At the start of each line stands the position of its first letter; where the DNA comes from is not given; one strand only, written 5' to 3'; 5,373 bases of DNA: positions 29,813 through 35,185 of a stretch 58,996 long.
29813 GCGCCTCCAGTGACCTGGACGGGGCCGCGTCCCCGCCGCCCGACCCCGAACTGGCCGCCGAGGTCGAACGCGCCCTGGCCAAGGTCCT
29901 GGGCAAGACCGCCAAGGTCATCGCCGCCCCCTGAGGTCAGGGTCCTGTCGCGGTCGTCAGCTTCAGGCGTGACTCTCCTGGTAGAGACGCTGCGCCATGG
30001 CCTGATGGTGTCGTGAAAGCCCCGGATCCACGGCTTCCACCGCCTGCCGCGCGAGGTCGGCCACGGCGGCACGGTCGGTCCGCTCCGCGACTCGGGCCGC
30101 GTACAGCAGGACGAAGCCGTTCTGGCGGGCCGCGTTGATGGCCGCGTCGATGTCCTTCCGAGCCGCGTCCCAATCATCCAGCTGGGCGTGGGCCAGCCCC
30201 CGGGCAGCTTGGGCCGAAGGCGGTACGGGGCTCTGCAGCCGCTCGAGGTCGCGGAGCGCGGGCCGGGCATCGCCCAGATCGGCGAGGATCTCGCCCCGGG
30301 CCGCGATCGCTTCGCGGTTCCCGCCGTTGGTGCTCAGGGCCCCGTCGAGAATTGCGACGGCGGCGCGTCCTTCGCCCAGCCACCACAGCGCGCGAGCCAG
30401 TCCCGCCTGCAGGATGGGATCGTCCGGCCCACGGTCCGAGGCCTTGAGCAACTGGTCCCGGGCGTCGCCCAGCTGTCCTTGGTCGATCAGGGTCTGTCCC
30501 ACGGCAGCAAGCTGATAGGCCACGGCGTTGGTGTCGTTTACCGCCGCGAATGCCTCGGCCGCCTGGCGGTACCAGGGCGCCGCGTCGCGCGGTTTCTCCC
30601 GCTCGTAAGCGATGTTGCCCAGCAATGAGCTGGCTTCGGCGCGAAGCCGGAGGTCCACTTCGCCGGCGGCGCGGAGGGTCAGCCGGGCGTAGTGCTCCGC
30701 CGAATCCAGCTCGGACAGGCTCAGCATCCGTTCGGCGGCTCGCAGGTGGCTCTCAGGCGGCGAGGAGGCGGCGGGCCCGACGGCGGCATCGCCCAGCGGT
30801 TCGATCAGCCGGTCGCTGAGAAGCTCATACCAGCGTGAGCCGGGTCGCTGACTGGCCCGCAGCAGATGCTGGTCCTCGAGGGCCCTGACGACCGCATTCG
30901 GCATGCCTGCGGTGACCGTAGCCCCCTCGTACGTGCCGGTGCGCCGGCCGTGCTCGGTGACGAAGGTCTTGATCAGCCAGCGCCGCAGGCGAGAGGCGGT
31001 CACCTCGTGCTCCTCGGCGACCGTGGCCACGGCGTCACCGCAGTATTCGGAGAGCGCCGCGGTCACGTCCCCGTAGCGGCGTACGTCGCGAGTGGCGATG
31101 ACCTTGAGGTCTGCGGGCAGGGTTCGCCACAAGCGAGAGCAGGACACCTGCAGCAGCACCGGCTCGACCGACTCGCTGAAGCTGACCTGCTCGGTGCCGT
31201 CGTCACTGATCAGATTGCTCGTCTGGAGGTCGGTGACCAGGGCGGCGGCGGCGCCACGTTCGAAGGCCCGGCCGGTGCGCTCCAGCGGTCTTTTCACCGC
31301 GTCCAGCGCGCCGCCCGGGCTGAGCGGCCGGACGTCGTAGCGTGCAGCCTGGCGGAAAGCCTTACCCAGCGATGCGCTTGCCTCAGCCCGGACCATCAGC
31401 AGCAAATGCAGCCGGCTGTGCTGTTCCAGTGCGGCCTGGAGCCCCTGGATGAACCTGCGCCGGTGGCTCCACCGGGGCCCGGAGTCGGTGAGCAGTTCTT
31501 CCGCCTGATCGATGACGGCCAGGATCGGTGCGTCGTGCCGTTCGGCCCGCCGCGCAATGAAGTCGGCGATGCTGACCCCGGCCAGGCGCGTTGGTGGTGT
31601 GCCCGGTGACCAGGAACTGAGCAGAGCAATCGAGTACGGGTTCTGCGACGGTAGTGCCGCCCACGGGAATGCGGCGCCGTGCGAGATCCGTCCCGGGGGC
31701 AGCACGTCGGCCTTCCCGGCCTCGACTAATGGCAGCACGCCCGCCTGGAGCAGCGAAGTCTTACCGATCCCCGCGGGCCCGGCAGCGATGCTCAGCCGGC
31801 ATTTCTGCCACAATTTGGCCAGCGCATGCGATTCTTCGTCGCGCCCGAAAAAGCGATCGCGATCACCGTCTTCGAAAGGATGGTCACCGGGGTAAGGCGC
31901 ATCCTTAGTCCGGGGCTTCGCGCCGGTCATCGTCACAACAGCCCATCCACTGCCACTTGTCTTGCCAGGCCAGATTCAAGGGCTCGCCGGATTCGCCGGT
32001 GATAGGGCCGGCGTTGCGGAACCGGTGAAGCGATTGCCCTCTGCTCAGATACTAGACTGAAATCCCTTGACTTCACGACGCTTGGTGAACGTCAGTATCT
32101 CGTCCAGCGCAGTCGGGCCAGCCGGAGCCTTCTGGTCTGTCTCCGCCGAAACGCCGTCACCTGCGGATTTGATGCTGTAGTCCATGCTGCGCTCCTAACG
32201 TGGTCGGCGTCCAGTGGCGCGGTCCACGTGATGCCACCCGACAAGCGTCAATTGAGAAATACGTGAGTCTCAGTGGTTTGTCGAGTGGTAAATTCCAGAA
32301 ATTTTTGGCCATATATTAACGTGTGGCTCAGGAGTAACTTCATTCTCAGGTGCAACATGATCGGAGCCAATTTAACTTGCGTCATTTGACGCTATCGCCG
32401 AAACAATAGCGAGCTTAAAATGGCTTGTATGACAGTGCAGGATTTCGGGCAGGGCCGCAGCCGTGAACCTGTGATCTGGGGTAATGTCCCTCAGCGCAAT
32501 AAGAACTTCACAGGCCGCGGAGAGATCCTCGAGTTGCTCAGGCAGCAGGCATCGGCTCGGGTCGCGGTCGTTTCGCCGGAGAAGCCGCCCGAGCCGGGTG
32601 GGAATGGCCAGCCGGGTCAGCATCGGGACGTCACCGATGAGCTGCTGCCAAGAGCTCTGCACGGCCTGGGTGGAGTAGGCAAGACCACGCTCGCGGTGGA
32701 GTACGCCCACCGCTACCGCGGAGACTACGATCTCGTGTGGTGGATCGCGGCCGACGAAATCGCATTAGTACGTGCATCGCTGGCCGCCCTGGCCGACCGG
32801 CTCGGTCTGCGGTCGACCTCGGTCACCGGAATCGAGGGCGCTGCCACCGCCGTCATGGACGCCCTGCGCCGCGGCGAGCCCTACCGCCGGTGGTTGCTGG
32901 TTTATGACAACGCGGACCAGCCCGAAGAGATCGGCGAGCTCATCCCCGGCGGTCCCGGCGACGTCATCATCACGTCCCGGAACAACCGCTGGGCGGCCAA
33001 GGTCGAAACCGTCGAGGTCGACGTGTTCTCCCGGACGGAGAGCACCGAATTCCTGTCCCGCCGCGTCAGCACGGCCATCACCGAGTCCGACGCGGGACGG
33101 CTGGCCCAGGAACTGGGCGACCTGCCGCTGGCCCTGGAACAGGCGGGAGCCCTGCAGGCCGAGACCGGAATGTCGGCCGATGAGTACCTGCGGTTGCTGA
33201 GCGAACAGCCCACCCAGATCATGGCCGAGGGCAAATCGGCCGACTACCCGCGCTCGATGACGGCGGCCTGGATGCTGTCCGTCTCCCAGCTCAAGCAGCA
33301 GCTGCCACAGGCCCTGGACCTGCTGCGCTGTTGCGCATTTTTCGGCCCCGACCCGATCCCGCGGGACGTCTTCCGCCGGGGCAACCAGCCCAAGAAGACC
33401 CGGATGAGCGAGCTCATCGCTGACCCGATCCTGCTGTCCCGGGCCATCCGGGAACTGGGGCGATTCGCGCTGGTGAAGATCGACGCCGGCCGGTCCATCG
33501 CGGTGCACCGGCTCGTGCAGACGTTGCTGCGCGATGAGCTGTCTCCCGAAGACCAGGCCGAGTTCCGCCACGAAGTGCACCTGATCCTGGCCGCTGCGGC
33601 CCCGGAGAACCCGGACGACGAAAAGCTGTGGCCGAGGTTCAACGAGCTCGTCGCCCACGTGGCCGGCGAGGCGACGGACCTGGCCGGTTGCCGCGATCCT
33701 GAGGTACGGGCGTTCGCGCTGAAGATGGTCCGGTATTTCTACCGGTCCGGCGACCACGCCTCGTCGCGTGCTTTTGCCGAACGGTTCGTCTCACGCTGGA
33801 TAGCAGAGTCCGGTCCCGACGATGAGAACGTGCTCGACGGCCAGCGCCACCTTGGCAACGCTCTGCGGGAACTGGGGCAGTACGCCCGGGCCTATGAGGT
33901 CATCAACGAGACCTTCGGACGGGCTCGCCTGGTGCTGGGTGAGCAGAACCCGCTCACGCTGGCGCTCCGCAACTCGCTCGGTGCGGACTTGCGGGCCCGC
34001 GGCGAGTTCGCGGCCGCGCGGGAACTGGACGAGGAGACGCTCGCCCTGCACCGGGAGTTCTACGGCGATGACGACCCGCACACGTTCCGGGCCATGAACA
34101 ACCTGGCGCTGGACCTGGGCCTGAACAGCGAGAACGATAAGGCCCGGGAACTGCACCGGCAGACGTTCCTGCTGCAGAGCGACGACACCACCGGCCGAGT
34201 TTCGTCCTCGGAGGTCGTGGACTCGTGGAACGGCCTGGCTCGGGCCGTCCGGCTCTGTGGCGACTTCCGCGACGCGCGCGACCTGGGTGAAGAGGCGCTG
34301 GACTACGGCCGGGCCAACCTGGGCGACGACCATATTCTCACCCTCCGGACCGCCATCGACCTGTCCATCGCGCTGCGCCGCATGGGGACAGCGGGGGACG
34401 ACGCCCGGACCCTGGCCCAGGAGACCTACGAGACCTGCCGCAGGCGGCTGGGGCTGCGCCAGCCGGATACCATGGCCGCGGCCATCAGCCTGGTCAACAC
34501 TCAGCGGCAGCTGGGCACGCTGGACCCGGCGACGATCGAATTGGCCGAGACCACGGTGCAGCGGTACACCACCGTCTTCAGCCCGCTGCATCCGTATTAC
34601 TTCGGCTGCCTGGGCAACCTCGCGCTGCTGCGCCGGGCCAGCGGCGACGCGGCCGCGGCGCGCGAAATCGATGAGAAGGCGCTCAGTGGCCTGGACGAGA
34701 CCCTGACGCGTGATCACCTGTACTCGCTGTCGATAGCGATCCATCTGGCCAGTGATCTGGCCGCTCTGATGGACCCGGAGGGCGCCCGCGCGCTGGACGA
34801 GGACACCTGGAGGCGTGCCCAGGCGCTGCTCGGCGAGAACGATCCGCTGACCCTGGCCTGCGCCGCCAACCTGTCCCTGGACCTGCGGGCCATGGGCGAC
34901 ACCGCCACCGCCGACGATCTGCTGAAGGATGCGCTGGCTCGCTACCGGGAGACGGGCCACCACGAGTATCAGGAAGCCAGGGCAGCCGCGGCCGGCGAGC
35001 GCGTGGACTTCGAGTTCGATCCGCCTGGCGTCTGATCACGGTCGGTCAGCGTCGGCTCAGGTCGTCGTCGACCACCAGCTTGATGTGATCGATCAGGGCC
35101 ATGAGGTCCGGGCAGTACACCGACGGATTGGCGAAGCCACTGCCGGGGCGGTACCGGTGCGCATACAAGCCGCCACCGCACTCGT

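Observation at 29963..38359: Accessory insert encoding an FxSxx-COOH radical-SAM peptide system wired to two effector-less STAND NTPases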

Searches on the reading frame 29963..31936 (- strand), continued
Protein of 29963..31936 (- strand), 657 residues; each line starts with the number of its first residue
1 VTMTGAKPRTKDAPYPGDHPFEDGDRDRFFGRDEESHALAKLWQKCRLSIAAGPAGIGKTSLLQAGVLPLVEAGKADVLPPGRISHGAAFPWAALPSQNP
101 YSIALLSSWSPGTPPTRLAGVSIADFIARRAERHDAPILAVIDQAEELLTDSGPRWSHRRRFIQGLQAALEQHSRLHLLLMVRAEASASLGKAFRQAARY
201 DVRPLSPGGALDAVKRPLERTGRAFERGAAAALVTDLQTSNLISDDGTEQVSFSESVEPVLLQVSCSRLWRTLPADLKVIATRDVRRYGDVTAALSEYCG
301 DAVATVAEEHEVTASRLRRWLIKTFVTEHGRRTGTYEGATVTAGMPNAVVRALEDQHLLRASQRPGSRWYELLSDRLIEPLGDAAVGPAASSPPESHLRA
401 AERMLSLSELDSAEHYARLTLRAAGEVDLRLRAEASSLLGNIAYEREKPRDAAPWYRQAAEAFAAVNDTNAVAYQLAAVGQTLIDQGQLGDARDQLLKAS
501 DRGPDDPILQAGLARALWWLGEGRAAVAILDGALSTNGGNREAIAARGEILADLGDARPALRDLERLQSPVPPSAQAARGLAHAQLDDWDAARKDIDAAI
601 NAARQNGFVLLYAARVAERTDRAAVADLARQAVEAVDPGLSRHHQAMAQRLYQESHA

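Call 94: search_protein_families(library=pfam, proteins=[L001:12118-12606:-, L003:11970-12452:-, L005:11904-12464:-, L173:10958-11440:-], max_evalue=1)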
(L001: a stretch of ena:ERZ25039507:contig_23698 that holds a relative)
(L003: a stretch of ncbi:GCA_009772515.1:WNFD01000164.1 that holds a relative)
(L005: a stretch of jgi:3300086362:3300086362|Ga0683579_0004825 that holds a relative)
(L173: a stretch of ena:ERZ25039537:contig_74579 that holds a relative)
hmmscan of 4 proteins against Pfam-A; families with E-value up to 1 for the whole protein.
L001:12118-12606:- (162 aa): 3 families
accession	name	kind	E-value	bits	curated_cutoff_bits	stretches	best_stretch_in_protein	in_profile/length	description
PF19094.5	EMC6_arch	-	0.1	13.5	26.7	1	5-33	4-29/87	EMC6-arch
PF24072.1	T7_gp14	-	0.65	10.3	27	1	9-93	5-83/187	T7 virus internal virion protein gp14 family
PF05829.17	Adeno_PX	-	0.92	9.9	25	0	6-22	21-37/42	Adenovirus late L2 mu core protein (Protein X)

L003:11970-12452:- (160 aa): 0 families

L005:11904-12464:- (186 aa): 1 family
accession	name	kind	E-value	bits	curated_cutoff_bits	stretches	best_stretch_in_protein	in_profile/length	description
PF00430.23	ATP-synt_B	-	0.013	16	28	1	65-127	39-101/132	ATP synthase B/B' CF(0)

L173:10958-11440:- (160 aa): 0 families

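Call 95: search_protein_families(library=padloc, proteins=[L001:12118-12606:-, L003:11970-12452:-, L005:11904-12464:-, L173:10958-11440:-], max_evalue=1)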
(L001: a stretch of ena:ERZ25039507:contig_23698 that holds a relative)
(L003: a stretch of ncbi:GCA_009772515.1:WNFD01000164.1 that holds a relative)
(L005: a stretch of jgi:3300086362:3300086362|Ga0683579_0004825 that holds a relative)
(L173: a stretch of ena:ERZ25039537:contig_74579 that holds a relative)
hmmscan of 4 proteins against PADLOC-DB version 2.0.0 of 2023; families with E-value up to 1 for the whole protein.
L001:12118-12606:- (162 aa): 1 family
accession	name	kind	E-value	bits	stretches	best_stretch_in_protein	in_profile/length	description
PDLC00696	Effector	-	0.011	13.4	1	6-97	66-155/189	2TM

L003:11970-12452:- (160 aa): 0 families

L005:11904-12464:- (186 aa): 1 family
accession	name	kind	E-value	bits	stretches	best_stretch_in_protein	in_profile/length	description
PDLC00603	ZorA1|ZorA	-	0.0099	12.5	1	46-112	589-654/727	MotA/ExbB/TolQ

L173:10958-11440:- (160 aa): 0 families

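Call 98: find_encoding_contigs(protein=P0001, flank=9000, max_places=3)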
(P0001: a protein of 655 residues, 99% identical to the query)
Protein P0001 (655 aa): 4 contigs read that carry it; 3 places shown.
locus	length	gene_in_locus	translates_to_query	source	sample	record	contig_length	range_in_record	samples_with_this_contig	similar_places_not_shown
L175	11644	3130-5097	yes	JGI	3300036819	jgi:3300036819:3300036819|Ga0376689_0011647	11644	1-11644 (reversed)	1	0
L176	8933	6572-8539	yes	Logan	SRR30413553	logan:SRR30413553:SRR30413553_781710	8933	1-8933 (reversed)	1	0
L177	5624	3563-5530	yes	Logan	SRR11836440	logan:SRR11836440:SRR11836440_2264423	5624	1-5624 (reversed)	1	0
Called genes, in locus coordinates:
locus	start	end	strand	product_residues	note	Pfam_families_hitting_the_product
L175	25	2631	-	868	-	PF00931:NB-ARC (weak), PF25000:DUF7779, PF13424:TPR_12, PF13374:TPR_10, PF13424:TPR_12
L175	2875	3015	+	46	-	-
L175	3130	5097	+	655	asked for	PF20703:nSTAND1, PF05729:NACHT (weak), PF14559:TPR_19 (weak)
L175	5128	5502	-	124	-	-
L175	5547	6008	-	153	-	PF00578:AhpC-TSA, PF08534:Redoxin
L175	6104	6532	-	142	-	PF11253:DUF3052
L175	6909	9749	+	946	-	PF28598:PDH_E1_N, PF00456:Transketolase_N, PF17831:PDH_E1_M, PF22613:Transketolase_C_1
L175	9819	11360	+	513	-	PF00135:COesterase, PF20434:BD-FAE, PF07859:Abhydrolase_3, PF00135:COesterase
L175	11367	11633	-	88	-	PF00144:Beta-lactamase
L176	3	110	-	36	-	?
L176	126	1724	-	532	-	PF05977:MFS_3, PF07690:MFS_1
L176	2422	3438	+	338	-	-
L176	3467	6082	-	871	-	PF00931:NB-ARC (weak), PF25000:DUF7779, PF13424:TPR_12, PF13374:TPR_10, PF13424:TPR_12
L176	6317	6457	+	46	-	-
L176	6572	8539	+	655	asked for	PF20703:nSTAND1, PF05729:NACHT (weak), PF14559:TPR_19 (weak)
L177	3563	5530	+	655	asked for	PF20703:nSTAND1, PF05729:NACHT (weak), PF14559:TPR_19 (weak)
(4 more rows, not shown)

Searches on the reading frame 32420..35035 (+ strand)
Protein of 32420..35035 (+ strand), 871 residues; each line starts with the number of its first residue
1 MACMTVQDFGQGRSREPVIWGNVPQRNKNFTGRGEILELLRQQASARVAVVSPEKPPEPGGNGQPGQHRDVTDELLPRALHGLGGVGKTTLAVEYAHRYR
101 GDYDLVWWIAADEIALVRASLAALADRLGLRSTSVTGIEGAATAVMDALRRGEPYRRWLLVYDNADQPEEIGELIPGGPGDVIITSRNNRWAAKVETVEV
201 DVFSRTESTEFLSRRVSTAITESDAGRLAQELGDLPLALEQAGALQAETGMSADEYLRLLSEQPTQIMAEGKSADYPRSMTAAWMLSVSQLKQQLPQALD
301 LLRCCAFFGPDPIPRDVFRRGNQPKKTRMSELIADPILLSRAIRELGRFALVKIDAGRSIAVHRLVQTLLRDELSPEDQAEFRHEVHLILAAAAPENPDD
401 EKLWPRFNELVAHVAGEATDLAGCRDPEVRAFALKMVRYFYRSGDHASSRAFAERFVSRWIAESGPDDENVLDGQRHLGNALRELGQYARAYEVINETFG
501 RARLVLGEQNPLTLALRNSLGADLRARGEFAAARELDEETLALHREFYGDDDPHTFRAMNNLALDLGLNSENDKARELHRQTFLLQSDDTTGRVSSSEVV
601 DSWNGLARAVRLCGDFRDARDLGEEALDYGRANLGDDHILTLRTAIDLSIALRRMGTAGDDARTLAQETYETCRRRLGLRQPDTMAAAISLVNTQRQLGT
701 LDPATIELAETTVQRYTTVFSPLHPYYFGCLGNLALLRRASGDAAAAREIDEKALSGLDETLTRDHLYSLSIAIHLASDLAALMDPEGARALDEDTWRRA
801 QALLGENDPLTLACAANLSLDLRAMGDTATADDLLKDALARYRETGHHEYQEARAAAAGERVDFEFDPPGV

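Call 8: search_protein_families(library=ncbifam, proteins=[window:32420-35035:+], max_evalue=0.01)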
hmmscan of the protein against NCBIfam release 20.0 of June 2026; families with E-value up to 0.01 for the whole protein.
window:32420-35035:+ (871 aa): 2 families
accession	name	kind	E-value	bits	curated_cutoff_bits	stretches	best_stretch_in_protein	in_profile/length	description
NF040586.1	FxSxx_TPR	equivalog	1.5e-284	946.6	300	1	23-870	1-829/830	FxSxx-COOH system tetratricopeptide repeat protein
NF041195.1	ScbA_BarX_GamBu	equivalog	0.0047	16.2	200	1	638-728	118-208/290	ScbA/BarX family gamma-butyrolactone biosynthesis protein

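Call 9: search_protein_families(library=pfam, proteins=[window:32420-35035:+], max_evalue=0.01)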
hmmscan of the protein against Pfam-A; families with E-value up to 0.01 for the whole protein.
window:32420-35035:+ (871 aa): 5 families
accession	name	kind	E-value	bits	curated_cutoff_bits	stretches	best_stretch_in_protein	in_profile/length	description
PF13424.12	TPR_12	-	1.7e-44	150.3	30.1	6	514-582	3-71/77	Tetratricopeptide repeat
PF13374.12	TPR_10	-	1.6e-31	107.8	27.5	3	513-554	1-42/42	Tetratricopeptide repeat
PF25000.1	DUF7779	-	2.4e-09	37.7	27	1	293-378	5-94/95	Domain of unknown function (DUF7779)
PF00931.28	NB-ARC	-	6.6e-08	32.6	23.5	1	79-255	22-213/248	NB-ARC domain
PF24885.1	TPR_NPHP3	-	2.6e-05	24.2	100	0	476-592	103-219/239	Nephrocystin-3 TPR domain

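Call 52: search_protein_families(library=padloc, proteins=[window:32420-35035:+], max_evalue=0.001)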
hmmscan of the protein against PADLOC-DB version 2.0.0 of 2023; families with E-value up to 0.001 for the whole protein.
window:32420-35035:+ (871 aa): 0 families
